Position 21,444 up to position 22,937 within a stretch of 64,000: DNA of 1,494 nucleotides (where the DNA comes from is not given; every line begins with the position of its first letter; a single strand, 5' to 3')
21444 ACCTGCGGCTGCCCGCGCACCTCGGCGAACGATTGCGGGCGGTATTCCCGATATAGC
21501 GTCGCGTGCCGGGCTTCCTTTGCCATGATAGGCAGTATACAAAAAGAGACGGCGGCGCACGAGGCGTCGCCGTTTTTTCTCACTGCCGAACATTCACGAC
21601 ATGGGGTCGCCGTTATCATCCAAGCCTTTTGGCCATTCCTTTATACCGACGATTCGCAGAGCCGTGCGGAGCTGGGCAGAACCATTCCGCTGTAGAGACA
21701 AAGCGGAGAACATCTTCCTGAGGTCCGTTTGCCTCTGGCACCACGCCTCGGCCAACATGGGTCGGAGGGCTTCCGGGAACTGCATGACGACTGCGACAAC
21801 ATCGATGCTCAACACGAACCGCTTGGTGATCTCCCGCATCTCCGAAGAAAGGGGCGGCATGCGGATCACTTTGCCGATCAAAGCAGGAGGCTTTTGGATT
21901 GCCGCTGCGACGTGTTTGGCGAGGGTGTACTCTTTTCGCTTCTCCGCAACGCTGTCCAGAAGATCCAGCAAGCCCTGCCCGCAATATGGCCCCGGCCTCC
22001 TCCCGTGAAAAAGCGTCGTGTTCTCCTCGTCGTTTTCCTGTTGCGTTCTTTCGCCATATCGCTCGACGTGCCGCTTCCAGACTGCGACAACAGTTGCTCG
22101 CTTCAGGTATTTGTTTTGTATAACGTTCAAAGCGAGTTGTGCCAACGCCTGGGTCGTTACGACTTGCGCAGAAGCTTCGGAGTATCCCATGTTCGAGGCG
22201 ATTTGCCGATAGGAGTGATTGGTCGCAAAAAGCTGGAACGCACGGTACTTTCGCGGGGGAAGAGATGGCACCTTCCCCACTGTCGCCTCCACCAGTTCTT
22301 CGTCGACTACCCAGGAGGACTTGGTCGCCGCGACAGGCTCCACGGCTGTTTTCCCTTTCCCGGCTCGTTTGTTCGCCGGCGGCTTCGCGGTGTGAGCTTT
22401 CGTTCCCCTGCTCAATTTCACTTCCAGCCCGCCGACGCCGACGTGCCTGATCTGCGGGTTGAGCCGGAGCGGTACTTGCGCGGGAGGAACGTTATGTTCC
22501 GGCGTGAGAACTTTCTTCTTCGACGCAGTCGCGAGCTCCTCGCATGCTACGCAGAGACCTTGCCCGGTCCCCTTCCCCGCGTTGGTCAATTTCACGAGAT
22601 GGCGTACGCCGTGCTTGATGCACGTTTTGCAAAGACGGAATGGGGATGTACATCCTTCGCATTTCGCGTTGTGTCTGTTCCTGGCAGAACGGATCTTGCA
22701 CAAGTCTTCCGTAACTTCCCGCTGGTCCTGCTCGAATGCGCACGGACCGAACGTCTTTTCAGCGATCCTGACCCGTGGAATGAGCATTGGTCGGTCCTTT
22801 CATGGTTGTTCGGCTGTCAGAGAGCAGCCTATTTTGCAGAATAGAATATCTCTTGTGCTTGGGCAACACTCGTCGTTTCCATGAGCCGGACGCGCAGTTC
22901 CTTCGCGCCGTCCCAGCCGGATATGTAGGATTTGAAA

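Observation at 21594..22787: Orphan 397-aa protein combining zinc ribbons with a sigma70-region-4-like HTH, wedged between dnaX and dus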

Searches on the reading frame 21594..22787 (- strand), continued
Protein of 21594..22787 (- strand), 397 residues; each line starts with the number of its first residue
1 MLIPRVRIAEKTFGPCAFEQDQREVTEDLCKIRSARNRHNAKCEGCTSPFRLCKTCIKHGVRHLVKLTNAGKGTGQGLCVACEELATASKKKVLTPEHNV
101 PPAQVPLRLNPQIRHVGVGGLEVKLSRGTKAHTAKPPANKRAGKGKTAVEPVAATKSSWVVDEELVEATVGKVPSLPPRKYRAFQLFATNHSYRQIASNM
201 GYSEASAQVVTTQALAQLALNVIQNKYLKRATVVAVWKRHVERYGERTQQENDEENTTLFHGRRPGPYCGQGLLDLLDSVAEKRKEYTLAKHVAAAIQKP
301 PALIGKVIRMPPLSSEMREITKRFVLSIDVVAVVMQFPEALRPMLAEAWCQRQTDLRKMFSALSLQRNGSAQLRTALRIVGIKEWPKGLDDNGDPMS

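Call 64: fold_search(model_id=the predicted structure, library=viral)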
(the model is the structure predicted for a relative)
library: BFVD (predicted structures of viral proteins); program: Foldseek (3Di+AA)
matches with E <= 10: 65; with E <= 0.001: 0
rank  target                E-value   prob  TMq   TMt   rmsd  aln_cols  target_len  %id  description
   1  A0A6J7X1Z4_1          6.2e-02  0.15  0.10  0.05  31.9       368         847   14  Large polyvalent protein associated domain-containing protein [uncultured Caudovirales phage]
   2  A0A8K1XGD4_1          3.0e-01  0.13  0.12  0.05  33.6       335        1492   12  (no name in the UniProt tables at hand)
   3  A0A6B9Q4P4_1          4.4e-01  0.25  0.11  0.03  30.4       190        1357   15  Genome polyprotein [Plasmopara viticola lesion associated iflavirus 1]
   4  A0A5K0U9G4            4.6e-01  0.06  0.08  0.07  35.9       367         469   12  Uncharacterized protein [Yasminevirus sp. GU-2018]
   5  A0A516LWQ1            8.4e-01  0.04  0.09  0.09  28.8       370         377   11  (no name in the UniProt tables at hand)
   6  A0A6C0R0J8            9.4e-01  0.15  0.15  0.10  22.2       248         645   14  Tail tape measure protein [Alteromonas phage vB_AmeM_PT11-V22]
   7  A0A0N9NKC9            9.4e-01  0.04  0.09  0.04  54.3       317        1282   14  (no name in the UniProt tables at hand)
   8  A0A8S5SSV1            1.0e+00  0.18  0.16  0.29  22.2       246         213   13  Uncharacterized protein [Siphoviridae sp. ctFgp7]
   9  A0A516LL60            1.2e+00  0.04  0.09  0.10  30.7       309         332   14  (no name in the UniProt tables at hand)
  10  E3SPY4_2              1.5e+00  0.03  0.10  0.06  29.4       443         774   12  Uncharacterized protein [Synechococcus phage Syn19]
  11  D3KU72                1.9e+00  0.04  0.10  0.12  44.6       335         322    7  Phosphoprotein [Rice yellow stunt virus]
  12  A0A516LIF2            2.1e+00  0.02  0.09  0.07  29.4       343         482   11  (no name in the UniProt tables at hand)
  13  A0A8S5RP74            2.2e+00  0.18  0.08  0.26  21.4       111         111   10  Uncharacterized protein [virus sp. ctrcb4]
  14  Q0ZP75                2.2e+00  0.10  0.13  0.21  35.8       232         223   14  Uncharacterized protein [Neodiprion abietis nucleopolyhedrovirus]
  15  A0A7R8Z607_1          2.6e+00  0.02  0.09  0.04  33.3       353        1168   13  Genome polyprotein [Rabbit hemorrhagic disease virus]
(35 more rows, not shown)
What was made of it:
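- Tried and rejected: The BFVD viral fold search gave nothing meaningful (call 64).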

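Call 65: find_encoding_contigs(protein=P0009, flank=6000, max_places=4)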
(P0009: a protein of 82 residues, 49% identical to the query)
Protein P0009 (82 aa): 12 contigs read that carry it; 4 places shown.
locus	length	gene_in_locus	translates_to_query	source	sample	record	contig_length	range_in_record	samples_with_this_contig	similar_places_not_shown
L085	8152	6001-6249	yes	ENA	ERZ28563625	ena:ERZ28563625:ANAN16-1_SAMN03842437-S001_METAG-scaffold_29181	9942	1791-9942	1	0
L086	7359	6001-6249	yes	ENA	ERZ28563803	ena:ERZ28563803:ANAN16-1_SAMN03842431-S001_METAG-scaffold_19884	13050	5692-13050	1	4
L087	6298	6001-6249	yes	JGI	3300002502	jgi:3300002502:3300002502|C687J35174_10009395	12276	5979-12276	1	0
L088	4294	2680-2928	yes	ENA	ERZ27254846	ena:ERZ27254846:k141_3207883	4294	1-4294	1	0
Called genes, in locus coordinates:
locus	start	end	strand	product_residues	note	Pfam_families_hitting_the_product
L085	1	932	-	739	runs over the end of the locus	PF01751:Toprim, PF13662:Toprim_4 (faint), PF01131:Topoisom_bac, PF01396:Zn_ribbon_Top1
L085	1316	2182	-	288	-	PF02481:DNA_processg_A, PF17782:WHD_DprA (faint)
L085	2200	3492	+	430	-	PF02403:Seryl_tRNA_N, PF00587:tRNA-synt_2b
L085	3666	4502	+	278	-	-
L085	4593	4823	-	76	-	-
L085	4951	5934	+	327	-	PF01207:Dus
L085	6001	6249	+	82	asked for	-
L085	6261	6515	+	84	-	PF01527:HTH_Tnp_1 (weak), PF13384:HTH_23 (weak), PF13518:HTH_28 (weak)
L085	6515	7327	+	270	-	PF00665:rve, PF13683:rve_3, PF13333:rve_2 (weak)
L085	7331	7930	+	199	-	-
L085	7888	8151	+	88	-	?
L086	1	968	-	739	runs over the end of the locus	PF01751:Toprim, PF13662:Toprim_4 (faint), PF01131:Topoisom_bac, PF01396:Zn_ribbon_Top1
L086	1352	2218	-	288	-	PF02481:DNA_processg_A, PF17782:WHD_DprA (faint)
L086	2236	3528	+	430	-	PF02403:Seryl_tRNA_N, PF00587:tRNA-synt_2b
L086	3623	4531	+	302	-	-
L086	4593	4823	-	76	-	-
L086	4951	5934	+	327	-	PF01207:Dus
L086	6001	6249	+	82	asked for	-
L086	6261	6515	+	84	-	PF01527:HTH_Tnp_1 (weak), PF13384:HTH_23 (weak), PF13518:HTH_28 (weak)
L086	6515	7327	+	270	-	PF00665:rve, PF13683:rve_3, PF13333:rve_2 (weak)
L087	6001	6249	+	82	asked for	-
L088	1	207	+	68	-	?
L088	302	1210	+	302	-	-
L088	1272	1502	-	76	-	-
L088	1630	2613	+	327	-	PF01207:Dus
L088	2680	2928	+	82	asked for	-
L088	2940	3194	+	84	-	PF01527:HTH_Tnp_1 (weak), PF13384:HTH_23 (weak), PF13518:HTH_28 (weak)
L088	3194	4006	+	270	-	PF00665:rve, PF13683:rve_3, PF13333:rve_2 (weak)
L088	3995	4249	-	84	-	-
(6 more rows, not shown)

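Call 66: find_encoding_contigs(protein=P0005, flank=6000, max_places=3)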
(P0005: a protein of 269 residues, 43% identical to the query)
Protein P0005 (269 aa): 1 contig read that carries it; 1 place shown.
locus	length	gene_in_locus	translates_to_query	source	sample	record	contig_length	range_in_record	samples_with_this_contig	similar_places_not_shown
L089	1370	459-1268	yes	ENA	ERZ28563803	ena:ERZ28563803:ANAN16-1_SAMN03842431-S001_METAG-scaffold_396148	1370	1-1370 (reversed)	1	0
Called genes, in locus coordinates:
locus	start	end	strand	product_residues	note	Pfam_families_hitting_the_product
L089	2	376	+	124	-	?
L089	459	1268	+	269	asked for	-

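Call 67: find_encoding_contigs(protein=P0008, flank=6000, max_places=3)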
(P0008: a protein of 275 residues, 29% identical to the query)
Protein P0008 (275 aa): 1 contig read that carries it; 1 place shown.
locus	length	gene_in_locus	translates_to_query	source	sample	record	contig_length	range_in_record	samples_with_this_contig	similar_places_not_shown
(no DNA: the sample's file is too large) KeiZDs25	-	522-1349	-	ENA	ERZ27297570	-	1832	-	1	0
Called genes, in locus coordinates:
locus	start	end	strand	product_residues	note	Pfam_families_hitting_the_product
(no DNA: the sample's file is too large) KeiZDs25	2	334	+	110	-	?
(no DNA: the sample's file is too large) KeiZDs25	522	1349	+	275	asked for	-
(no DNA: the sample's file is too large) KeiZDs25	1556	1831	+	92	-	?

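Call 68: find_encoding_contigs(protein=P0010, flank=6000, max_places=3)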
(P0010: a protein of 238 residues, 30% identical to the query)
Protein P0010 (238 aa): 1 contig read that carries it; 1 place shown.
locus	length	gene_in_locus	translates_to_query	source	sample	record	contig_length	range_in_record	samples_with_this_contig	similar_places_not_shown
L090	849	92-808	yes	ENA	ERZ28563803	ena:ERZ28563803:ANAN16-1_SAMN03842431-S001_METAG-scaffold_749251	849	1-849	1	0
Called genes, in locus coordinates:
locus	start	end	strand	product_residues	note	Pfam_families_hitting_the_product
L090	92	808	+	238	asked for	-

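Call 90: find_encoding_contigs(protein=P0007, flank=5000, max_places=3)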
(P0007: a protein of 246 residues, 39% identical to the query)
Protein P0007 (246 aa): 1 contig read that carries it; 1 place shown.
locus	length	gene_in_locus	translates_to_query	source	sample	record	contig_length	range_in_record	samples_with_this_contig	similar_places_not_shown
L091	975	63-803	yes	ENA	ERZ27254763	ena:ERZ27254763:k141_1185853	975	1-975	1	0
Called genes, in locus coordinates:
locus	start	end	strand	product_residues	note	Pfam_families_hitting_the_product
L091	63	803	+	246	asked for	-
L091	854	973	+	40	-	?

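Call 91: find_encoding_contigs(protein=P0001, flank=3000, max_places=3)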
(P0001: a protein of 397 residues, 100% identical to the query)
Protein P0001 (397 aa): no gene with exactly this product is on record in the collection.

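Call 106: search_dna_similar(query=window:21594-22787:-, collection=phages, mode=protein, max_evalue=0.01, max_rows=10)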
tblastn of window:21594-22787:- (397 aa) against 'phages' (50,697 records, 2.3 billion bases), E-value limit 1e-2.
No match.

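Call 107: search_dna_similar(query=window:21594-22787:-, collection=plasmids, mode=protein, max_evalue=0.01, max_rows=10)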
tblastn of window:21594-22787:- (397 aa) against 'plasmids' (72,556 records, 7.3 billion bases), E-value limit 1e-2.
No match.
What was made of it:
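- Tried and rejected: Phage and plasmid tblastn found no match (calls 106, 107).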

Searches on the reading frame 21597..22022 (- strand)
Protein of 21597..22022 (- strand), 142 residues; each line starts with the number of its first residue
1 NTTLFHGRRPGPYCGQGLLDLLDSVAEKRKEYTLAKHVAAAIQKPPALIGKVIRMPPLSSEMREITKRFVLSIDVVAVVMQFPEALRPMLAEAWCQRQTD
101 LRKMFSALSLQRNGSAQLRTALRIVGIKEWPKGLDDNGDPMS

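Call 54: search_solved_structures(query=A4, max_evalue=10, show_alignments=2)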
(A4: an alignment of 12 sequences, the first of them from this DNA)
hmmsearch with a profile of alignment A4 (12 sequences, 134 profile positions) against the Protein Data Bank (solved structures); distinct sequences matched with E-value up to 10: 59.
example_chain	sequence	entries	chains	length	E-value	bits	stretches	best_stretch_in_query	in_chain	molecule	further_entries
8vd6_A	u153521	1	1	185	3.2e-06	30.1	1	16-63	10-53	CAP REPEAT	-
7o0n_A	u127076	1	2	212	4.6e-05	26.4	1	26-108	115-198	ParB family protein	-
7bnk_A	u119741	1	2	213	4.8e-05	26.3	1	26-108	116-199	ParB family protein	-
7bnr_A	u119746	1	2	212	4.8e-05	26.3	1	26-108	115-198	ParB family protein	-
6zmd_B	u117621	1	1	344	0.0069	19.3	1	13-80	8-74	Protein adenylyltransferase FICD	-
4hhu_A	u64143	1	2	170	0.007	19.3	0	63-95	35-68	OR280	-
4u04_A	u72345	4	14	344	0.034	17.1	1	13-80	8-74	Adenosine monophosphate-protein transferase FICD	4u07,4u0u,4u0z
4u0s_A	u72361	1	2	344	0.036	17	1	13-80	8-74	Adenosine monophosphate-protein transferase FICD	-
6sdk_A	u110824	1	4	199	0.038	16.9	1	24-100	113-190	Stage 0 sporulation protein J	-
6i7g_A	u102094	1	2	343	0.04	16.9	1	15-80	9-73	Adenosine monophosphate-protein transferase FICD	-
6i7i_A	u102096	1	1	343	0.04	16.9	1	15-80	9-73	Adenosine monophosphate-protein transferase FICD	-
7b7z_A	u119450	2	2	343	0.04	16.9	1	15-80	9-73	Protein adenylyltransferase FICD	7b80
6i7j_A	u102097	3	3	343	0.04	16.9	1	15-80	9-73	Adenosine monophosphate-protein transferase FICD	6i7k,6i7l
6i7h_A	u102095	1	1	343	0.04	16.9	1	15-80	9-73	Adenosine monophosphate-protein transferase FICD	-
9yz5_A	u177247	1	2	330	0.043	16.7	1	17-80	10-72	Protein adenylyltransferase FICD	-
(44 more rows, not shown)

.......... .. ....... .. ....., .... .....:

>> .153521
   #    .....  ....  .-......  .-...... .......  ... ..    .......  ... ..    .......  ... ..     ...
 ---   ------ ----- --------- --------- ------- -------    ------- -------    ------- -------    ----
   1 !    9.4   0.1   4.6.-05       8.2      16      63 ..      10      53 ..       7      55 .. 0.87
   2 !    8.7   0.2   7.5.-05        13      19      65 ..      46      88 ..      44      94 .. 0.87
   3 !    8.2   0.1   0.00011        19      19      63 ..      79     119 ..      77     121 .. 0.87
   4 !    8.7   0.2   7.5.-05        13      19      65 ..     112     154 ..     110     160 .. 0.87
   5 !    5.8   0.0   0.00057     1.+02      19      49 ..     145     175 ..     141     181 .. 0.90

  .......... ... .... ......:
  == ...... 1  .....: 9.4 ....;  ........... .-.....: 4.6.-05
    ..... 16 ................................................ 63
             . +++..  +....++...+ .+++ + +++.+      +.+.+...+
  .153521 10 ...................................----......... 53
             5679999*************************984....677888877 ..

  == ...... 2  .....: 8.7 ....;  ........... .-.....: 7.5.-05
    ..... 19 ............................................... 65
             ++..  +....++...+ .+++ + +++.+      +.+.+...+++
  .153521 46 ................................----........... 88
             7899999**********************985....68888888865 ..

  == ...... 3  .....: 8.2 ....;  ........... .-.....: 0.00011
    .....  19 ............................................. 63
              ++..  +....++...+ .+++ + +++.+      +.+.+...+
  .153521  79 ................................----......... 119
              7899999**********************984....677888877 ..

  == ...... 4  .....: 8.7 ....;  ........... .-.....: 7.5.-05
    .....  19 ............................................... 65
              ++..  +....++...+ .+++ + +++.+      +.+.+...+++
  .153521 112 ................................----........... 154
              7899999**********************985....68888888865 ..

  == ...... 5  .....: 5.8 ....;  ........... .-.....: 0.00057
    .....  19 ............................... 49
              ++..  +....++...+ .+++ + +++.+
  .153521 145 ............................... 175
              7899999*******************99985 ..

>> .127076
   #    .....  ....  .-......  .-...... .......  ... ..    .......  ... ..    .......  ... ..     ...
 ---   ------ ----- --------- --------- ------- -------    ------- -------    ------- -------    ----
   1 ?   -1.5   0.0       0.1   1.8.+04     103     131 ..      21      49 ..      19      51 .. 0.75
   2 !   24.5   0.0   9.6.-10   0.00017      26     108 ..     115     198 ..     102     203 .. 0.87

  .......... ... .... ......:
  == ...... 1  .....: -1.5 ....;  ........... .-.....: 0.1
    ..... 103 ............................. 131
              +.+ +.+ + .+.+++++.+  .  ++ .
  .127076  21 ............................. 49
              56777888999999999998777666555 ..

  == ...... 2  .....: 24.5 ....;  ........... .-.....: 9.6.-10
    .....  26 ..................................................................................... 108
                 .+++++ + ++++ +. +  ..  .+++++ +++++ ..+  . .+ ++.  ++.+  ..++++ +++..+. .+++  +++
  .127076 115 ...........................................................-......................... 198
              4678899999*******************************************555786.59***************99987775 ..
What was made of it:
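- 21597..21998 (-): ParB-type HTH DNA-binding domain (residues 264-397), ending in the conserved tail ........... (residues 385-395). Profile A4 hits M. xanthus ParB 7bnk at E 4.6e-5, aligned to ParB residues 115-198, and Spo0J 6sdk at 0.038 (call 54).
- On ParB/Spo0J/Noc/KorB: Profile A4 vs PDB: ParB 7bnk E 4.6e-5 and Spo0J 0.038 (call 54).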

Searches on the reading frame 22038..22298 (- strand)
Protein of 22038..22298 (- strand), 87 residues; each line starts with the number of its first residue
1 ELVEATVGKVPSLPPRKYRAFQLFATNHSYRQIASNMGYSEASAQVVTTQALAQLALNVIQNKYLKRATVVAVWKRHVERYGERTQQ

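Call 59: search_solved_structures(query=A5, max_evalue=1, show_alignments=2)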
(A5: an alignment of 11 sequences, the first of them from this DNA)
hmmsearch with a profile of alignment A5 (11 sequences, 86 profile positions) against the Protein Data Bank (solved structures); distinct sequences matched with E-value up to 1: 74 (the best 60 are shown).
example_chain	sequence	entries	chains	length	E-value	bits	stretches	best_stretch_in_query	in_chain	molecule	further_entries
7ve4_A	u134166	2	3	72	1.4e-07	34.8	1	7-60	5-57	DNA-binding response regulator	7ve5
2rnj_A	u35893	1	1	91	2.4e-07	34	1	7-60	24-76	Response regulator protein vraR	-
4wsz_A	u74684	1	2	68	8.2e-07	32.3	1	12-60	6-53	Response regulator receiver domain protein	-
7ve6_A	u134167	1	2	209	8.4e-07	32.2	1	7-60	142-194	Response regulator protein VraR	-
4gvp_A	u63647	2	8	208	8.6e-07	32.2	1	7-60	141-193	Response regulator protein vraR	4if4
4yn8_A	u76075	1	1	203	1.1e-06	31.8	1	12-59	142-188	Response regulator ChrA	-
4wt0_B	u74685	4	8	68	1.4e-06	31.5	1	12-59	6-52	Response regulator receiver domain protein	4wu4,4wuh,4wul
5hev_A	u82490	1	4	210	3e-06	30.5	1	12-60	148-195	Response regulator protein VraR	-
4ldz_A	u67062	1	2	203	4.9e-06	29.8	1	2-59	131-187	Transcriptional regulatory protein DesR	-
1zlj_A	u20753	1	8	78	2.7e-05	27.4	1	11-60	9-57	Dormancy Survival Regulator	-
7r3g_B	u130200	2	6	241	3.4e-05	27.1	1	13-56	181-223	Regulatory protein RhlR | PROSS optimized variant of RhlR with 75 mutations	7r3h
1zlk_A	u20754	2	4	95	4.6e-05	26.7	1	11-60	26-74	Dormancy Survival Regulator | TWO COMPONENT TRANSCRIPTIONAL REGULATORY PROTEIN DEVR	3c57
1fse_A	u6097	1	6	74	4.7e-05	26.6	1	11-59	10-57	GERE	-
7vim_A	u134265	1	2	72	5.3e-05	26.5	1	14-57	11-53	Protein EsrB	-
1je8_A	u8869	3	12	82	7.6e-05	26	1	7-59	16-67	Nitrate/Nitrite Response Regulator Protein NARL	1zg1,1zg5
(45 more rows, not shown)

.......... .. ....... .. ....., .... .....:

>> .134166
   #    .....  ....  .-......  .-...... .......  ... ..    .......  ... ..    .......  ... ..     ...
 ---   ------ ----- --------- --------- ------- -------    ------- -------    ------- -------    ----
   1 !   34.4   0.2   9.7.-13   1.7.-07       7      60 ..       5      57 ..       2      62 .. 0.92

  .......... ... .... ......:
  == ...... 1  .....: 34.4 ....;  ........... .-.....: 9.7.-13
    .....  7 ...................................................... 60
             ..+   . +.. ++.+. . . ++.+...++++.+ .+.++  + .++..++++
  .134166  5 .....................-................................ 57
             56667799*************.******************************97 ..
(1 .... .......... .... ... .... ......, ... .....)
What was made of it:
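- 22047..22262 (-): LuxR/GerE-type four-helix HTH (residues 176-247). Profile A5 hits GerE-type effector domains at 1e-7 to 1e-4 (call 59).
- On LuxR/GerE HTH: Profile A5 hits VraR, ChrA, DesR, DevR, GerE and NarL at 1e-7 to 1e-4 (call 59).
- The HTH profile prefers LuxR/GerE effectors over sigma factors by 3-5 orders of magnitude in E-value (call 59).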

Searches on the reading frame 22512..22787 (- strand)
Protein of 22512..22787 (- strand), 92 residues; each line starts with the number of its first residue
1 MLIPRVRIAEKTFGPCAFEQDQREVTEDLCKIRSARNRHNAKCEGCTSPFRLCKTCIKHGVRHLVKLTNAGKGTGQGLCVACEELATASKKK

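Call 32: search_solved_structures(query=A2, max_evalue=10, show_alignments=2)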
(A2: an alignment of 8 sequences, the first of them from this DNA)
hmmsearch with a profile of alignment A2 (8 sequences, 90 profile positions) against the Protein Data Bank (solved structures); distinct sequences matched with E-value up to 10: 6.
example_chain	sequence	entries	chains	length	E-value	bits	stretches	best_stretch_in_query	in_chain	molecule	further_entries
2emb_A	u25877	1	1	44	0.033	17.8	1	36-71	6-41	Zinc finger protein 473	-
6n57_M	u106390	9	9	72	0.38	14.3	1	34-87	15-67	Protein TraR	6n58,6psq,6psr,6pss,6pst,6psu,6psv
5w1s_M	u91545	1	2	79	0.48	14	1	34-87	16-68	Protein TraR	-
5g3z_A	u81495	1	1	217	0.69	13.5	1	53-82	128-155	ADENYLATE KINSE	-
5g3y_A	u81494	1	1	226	1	13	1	53-82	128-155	ADENYLATE KINSE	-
1ur6_B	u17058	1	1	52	2.5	11.7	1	48-86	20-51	POTENTIAL TRANSCRIPTIONAL REPRESSOR NOT4HP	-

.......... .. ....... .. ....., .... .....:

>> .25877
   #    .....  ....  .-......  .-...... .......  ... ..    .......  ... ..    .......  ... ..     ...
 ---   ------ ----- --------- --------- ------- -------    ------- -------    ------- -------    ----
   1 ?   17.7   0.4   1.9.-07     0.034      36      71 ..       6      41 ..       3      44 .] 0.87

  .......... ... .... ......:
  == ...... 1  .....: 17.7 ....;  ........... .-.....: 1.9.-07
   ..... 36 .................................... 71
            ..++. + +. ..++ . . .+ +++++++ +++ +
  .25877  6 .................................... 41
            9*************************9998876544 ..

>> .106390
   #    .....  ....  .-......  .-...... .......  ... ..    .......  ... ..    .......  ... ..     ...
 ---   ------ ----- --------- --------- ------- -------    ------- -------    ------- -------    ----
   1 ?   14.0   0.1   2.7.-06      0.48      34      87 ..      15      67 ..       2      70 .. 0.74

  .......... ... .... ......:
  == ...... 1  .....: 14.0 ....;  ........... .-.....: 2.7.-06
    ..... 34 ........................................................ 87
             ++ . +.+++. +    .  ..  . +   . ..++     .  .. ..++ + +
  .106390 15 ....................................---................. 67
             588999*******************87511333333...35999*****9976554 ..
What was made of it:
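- The zinc-domain profile resembles TraR/DksA-type C4 fingers very weakly (E 0.38, call 32).
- Tried and rejected: The zinc-domain profile against PDB gave only non-significant hits to ZNF473, TraR and the adenylate kinase lid (call 32).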

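Call 63: find_homologous_proteins(query=A2, max_evalue=0.01)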
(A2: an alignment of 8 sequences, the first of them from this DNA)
Query A2 (8 sequences) (92 aa, profile of the alignment): 2 proteins with E <= 0.01 among 167 candidates.
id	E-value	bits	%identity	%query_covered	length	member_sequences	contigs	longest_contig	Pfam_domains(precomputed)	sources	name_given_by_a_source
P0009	1.8e-20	91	47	63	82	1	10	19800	-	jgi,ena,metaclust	metaclust:\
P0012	1.1e-19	88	43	57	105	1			-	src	-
